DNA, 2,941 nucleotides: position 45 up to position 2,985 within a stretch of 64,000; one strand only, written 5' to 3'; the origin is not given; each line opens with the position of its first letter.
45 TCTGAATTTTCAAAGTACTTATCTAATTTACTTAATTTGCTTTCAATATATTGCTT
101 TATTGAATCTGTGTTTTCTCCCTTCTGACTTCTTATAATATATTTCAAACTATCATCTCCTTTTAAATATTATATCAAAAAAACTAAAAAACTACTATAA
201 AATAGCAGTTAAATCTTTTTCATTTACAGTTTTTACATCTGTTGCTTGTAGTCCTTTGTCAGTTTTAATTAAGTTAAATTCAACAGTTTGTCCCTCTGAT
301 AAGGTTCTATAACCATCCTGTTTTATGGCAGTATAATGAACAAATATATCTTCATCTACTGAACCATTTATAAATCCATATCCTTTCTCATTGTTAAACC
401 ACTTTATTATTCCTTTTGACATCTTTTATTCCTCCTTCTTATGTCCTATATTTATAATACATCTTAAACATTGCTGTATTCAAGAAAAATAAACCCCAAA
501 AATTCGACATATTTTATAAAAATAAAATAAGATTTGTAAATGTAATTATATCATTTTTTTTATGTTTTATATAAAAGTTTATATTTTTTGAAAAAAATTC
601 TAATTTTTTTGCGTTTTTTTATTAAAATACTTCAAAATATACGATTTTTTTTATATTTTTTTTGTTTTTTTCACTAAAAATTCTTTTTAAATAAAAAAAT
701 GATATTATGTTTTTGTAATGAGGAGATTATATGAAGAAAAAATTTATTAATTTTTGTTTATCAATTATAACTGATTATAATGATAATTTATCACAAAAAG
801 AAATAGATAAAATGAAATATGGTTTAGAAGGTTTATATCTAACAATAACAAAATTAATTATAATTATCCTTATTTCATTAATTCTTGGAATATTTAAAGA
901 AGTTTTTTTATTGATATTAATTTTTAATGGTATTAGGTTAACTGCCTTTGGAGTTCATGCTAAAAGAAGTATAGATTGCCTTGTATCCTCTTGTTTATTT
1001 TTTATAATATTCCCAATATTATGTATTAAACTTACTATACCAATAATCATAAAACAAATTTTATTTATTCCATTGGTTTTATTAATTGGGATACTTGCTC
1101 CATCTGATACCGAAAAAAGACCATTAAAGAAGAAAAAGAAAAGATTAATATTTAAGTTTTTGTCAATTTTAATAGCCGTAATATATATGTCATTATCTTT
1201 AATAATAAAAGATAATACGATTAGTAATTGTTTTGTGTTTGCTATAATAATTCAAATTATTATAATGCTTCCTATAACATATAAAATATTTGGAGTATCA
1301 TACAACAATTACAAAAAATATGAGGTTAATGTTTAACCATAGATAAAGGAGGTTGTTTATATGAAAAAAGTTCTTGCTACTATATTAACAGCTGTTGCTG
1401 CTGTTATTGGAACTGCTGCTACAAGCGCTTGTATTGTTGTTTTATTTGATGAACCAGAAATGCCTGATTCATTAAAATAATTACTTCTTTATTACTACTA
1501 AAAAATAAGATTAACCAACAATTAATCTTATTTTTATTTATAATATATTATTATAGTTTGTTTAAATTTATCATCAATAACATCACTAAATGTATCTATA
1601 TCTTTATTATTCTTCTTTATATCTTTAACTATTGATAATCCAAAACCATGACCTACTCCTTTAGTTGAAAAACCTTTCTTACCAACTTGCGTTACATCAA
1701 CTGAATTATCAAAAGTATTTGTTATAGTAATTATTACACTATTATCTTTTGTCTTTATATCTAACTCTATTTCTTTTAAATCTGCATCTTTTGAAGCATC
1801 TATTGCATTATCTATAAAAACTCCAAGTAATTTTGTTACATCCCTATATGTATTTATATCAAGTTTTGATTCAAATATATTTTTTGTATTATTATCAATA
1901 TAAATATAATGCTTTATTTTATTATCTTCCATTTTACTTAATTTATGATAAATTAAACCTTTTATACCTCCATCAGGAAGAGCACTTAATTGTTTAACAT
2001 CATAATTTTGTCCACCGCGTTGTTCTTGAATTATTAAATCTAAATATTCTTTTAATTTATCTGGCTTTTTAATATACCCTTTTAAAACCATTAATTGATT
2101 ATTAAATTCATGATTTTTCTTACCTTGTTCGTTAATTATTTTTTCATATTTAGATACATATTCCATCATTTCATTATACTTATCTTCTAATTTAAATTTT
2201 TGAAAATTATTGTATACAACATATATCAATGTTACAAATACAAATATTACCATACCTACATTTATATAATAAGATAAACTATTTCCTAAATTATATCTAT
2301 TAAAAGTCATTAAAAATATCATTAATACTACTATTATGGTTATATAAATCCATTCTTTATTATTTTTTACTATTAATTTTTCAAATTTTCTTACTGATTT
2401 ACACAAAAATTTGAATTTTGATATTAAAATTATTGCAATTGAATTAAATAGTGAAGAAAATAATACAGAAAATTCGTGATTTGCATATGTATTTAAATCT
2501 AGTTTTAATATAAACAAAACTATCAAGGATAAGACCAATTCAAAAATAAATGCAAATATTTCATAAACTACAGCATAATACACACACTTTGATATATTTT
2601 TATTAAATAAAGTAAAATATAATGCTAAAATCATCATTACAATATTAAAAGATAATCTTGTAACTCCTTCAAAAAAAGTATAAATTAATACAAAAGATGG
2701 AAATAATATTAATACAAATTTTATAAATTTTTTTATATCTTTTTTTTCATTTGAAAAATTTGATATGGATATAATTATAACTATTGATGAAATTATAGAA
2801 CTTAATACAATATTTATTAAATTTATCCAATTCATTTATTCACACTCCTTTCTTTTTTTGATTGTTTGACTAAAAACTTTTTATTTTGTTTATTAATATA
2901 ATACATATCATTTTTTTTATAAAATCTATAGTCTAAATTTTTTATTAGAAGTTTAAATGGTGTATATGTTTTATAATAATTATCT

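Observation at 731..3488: agr-type quorum-sensing locus with split, convergent architecture (agrB-agrD -> <- agrC-agrA)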

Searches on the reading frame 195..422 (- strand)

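Call 3: search_protein_families(library=pfam, proteins=[window:195-422:-], max_evalue=0.1)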
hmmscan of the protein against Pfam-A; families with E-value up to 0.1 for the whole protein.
window:195-422:- (75 aa): 4 families
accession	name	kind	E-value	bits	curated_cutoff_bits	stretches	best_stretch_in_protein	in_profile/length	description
PF00313.28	CSD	-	1e-25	89.8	27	1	3-65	2-65/66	'Cold-shock' DNA-binding domain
PF22707.2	S1CSD-TOTE-2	-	0.025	15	27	1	11-49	10-40/60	S1/CSD-like domain 2 of the TOTE conflict systems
PF07497.18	Rho_RNA_bind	-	0.026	14.8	27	1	12-70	9-71/73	Rho termination factor, RNA-binding domain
PF00575.29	S1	-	0.03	15.1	22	1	25-57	29-65/74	S1 RNA binding domain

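Call 4: search_protein_families(library=ncbifam, proteins=[window:195-422:-], max_evalue=0.1)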
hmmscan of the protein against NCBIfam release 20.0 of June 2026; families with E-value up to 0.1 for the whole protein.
window:195-422:- (75 aa): 12 families
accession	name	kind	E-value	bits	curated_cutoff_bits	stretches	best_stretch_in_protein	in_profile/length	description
TIGR02381.1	cspD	equivalog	1.6e-28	98.4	115.4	1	1-66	1-67/68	cold shock domain-containing protein CspD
NF049933.1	TransAntitermCspE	equivalog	7.6e-25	86.8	120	1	2-65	4-68/69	transcription antiterminator/RNA stability regulator CspE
NF007405.0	PRK09937.1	equivalog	5.3e-20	71.4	152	1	1-66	1-67/74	cold shock-like protein CspD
NF007062.0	PRK09507.1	subfamily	7.5e-20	70.7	133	1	3-65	5-68/69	transcription antiterminator/RNA stability regulator CspE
NF008190.0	PRK10943.1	subfamily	3e-19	68.8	137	1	3-65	5-68/69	cold shock-like protein CspC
NF011574.0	PRK14998.1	equivalog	3.1e-19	69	147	1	1-63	1-64/73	cold shock-like protein CspD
NF007679.0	PRK10354.1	subfamily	3.7e-19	68.8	130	1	3-65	6-69/70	RNA chaperone/antiterminator CspA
NF007378.0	PRK09890.1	equivalog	1.6e-17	63.5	144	1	3-65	6-69/70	cold shock protein CspG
NF038236.1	retron_eff_Se72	equivalog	4.5e-15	55.3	82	1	4-65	1-61/62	retron Se72 family effector protein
NF012007.0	PRK15463.1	subfamily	3.3e-06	26.8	111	1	3-63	6-67/70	cold shock-like protein CspF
NF012008.0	PRK15464.1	equivalog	0.0076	16.3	141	1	3-63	6-67/70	cold shock-like protein CspH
NF052435.1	BamI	equivalog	0.012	15.4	180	1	24-70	100-146/226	biofilm-associated metzincin protease inhibitor BamI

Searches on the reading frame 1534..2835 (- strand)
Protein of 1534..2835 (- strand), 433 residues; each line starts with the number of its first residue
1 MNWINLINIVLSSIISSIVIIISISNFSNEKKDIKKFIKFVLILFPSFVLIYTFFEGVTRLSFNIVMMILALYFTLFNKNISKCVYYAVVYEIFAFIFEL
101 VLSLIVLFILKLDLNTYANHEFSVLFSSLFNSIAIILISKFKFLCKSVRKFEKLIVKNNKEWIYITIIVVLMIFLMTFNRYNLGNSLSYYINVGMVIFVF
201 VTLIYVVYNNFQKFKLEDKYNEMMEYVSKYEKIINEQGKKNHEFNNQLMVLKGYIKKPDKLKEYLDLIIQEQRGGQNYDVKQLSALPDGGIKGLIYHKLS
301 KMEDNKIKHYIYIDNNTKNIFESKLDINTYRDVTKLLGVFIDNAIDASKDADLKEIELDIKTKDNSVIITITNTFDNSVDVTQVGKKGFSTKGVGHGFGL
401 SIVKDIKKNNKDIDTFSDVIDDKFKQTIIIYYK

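Call 3: search_protein_families(library=pfam, proteins=[window:1534-2835:-], max_evalue=0.1)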
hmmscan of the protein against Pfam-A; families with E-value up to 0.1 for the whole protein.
window:1534-2835:- (433 aa): 4 families
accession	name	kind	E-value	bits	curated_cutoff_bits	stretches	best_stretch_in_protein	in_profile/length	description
PF14501.12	HATPase_c_5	-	2e-13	50.6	22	1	331-430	4-101/102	GHKL domain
PF02518.31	HATPase_c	-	1.6e-06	28.9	26.4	1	332-413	5-91/111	Histidine kinase-, DNA gyrase B-, and HSP90-like ATPase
PF14689.11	SPOB_a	-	0.00089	19.3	28.1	1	224-271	3-52/62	Sensor_kinase_SpoOB-type, alpha-helical domain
PF14584.11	DUF4446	-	0.029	14.8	27.4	1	190-257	1-70/150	Protein of unknown function (DUF4446)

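Call 4: search_protein_families(library=ncbifam, proteins=[window:1534-2835:-], max_evalue=0.1)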
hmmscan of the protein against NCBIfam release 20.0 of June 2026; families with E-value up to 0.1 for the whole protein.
window:1534-2835:- (433 aa): 5 families
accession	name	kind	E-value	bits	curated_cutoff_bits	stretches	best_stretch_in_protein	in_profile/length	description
NF046015.1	HisKinAgrCStaph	equivalog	1.2e-21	77.4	500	1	14-422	3-407/414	quorum-sensing sensor histidine kinase AgrC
NF008298.1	PRK11086.1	subfamily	1.1e-16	60.4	520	1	232-413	328-507/529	DcuS/MalK family sensor histidine kinase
NF038334.1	malate_HK_MalK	exception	1.1e-09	37.6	800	1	223-409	319-502/533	malate sensor histidine kinase MalK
NF007688.0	PRK10364.1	equivalog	0.011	14.5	479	1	292-407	313-426/460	two-component system sensor histidine kinase ZraS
TIGR02938.1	nifL_nitrog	equivalog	0.032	12.7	242.45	1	335-410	390-472/494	nitrogen fixation negative regulator NifL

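Call 9: find_encoding_contigs(protein=window:1534-2835:-, flank=6000, max_places=6)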
Protein window:1534-2835:- (433 aa): 9 contigs read that carry it; 2 places shown.
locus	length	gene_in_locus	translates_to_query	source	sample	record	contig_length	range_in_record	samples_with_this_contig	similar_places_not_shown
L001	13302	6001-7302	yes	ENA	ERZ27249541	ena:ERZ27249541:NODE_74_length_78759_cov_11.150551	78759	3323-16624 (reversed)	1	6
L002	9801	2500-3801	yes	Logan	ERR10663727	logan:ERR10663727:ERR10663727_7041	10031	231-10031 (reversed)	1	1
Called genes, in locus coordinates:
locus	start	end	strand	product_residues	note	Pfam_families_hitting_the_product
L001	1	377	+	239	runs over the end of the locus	-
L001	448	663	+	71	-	PF01197:Ribosomal_L31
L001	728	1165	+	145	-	PF02502:LacAB_rpiB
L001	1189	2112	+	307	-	PF08486:SpoIID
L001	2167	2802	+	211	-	PF01551:Peptidase_M23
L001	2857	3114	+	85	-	PF12116:SpoIIID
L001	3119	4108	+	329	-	PF00022:Actin, PF06277:EutA (weak), PF06723:MreB_Mbl, PF25216:Volactin (faint), PF00012:HSP70, PF14450:FtsA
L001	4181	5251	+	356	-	PF00953:Glycos_transf_4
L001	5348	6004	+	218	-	PF00072:Response_reg (weak)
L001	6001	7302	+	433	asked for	PF02518:HATPase_c (weak), PF14501:HATPase_c_5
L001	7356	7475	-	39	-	-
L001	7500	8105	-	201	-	PF04647:AgrB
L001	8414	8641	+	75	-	PF00313:CSD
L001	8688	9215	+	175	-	PF02482:Ribosomal_S30AE, PF16321:Ribosom_S30AE_C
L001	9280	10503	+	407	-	PF05257:CHAP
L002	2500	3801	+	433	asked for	PF02518:HATPase_c (weak), PF14501:HATPase_c_5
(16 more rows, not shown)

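Call 59: search_dna_similar(query=window:1534-2835:-, collection=plasmids, mode=protein, max_evalue=1e-8, max_rows=15)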
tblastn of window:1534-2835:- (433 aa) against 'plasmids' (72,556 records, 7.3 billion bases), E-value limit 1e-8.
Records with a match: 23; places in all: 24; records where one place covers at least 80% of the query: 5.
Best place of each record, by identity: <60% 23.
By first word of the organism name: Enterococcus 6; Clostridium 6; Streptococcus 4; Ligilactobacillus 3; Listeria 2; Alkaliphilus 1; Staphylococcus 1.
By predicted mobility (MOB-suite, as given by PLSDB): non-mobilizable 20; conjugative 2; mobilizable 1.
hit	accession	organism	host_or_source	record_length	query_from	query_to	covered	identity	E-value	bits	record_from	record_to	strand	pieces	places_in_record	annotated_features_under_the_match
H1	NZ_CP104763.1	Enterococcus raffinosus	-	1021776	50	430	88%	26.0%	1e-11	75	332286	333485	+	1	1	record has no annotation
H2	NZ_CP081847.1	Enterococcus raffinosus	Homo sapiens,feces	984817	32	430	92%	24.3%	1e-9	69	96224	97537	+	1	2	GHKL domain-containing protein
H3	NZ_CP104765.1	Enterococcus raffinosus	Homo sapiens,urine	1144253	41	430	90%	24.0%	1e-10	71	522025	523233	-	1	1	record has no annotation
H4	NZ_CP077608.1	Clostridium tagluense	single colony,lamb meat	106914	44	401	83%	25.0%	7e-13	78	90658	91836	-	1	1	GHKL domain-containing protein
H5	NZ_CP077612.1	Clostridium estertheticum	single colony,bovine feces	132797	47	401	82%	23.6%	2e-11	74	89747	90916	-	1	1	GHKL domain-containing protein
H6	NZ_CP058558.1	Alkaliphilus sp. B6464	-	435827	87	403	73%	25.1%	2e-13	81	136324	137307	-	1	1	GHKL domain-containing protein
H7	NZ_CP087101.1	Clostridium estertheticum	single colony,Vacuum packed lamb meat ...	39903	109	401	68%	24.7%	2e-14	84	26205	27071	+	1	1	GHKL domain-containing protein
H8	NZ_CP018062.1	Enterococcus mundtii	single cell,soil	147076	190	430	56%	29.4%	1e-11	75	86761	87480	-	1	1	GHKL domain-containing protein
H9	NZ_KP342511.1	Enterococcus faecium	-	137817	190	430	56%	29.0%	6e-12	76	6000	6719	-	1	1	GHKL domain-containing protein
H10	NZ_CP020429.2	Streptococcus sp. FDAARGOS_192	Homo sapiens,peripheral blood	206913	154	400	57%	25.9%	2e-9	67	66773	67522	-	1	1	GHKL domain-containing protein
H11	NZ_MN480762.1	Streptococcus salivarius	-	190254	154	400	57%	25.9%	2e-9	67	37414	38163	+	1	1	GHKL domain-containing protein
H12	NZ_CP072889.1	Enterococcus raffinosus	stream/river surface water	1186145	195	430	55%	26.8%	6e-10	69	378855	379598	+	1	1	record has no annotation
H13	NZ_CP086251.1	Clostridium estertheticum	single colony,beef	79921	196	403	48%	29.9%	1e-15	87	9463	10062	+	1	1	GHKL domain-containing protein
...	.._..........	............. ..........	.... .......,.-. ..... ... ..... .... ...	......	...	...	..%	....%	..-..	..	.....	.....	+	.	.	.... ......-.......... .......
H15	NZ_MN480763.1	Streptococcus salivarius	-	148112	184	428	57%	23.3%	3e-11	73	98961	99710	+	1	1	GHKL domain-containing protein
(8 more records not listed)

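Call 60: get_annotated_region(hit=H4, flank=3000)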
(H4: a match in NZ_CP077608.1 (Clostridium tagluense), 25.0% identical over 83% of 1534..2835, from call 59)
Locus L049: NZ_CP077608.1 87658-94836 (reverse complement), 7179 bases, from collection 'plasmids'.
description: Clostridium tagluense strain CM008 plasmid pCM008-C, complete sequence
organism: Clostridium tagluense (NCBI taxid 360422)
taxonomy: Bacteria; Bacillota; Clostridia; Eubacteriales; Clostridiaceae; Clostridium; Clostridium tagluense
host: -; source: single colony,lamb meat; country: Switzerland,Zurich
typing (MOB-suite, as given by PLSDB): non-mobilizable
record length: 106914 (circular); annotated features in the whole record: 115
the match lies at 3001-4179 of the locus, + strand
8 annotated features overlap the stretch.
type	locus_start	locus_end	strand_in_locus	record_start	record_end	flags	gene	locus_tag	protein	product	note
CDS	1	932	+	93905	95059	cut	-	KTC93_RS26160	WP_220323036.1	hypothetical protein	-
CDS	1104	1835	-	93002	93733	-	-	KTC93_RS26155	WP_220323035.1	LytTR family DNA-binding domain-containing protein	-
CDS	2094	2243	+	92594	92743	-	-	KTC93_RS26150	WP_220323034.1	AgrD family cyclic lactone autoinducer peptide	-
CDS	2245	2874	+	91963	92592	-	-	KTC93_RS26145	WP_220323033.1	accessory gene regulator B family protein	GO:0009372 - quorum sensing [Evidence IEA]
CDS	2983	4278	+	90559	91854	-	-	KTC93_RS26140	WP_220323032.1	GHKL domain-containing protein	-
CDS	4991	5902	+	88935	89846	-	-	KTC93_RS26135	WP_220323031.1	ABC transporter ATP-binding protein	-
CDS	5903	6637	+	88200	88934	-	-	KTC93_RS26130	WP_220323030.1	ABC transporter permease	-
CDS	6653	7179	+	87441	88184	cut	-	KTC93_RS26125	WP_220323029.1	ABC transporter permease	-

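Call 61: get_annotated_region(hit=H6, flank=3000)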
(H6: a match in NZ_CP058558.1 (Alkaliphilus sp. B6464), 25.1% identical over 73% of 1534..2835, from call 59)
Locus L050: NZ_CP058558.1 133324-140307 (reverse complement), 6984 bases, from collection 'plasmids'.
description: Alkaliphilus sp. B6464 plasmid pB6464, complete sequence
organism: Alkaliphilus sp. B6464 (NCBI taxid 2731219)
taxonomy: Bacteria; Bacillota; Clostridia; Peptostreptococcales; Natronincolaceae; Alkaliphilus; Alkaliphilus sp. B6464
host: -; source: -; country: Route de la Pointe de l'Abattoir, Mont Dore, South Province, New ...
typing (MOB-suite, as given by PLSDB): non-mobilizable
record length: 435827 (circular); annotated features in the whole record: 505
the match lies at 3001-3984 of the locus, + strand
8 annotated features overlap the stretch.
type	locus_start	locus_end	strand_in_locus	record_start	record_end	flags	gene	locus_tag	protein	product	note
CDS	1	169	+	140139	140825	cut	-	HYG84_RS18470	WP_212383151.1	hypothetical protein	-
CDS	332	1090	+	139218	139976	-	-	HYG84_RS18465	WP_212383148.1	ATPase, T2SS/T4P/T4SS family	-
CDS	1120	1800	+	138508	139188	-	-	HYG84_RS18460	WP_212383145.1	hypothetical protein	-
CDS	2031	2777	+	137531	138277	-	-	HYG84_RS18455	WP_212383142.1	LytTR family DNA-binding domain-containing protein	-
CDS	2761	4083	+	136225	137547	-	-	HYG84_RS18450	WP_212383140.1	GHKL domain-containing protein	-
CDS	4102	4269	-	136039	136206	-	-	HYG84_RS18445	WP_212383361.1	hypothetical protein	-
CDS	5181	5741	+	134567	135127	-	-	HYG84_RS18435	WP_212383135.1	hypothetical protein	-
CDS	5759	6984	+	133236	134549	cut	-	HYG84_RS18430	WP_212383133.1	VWA domain-containing protein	-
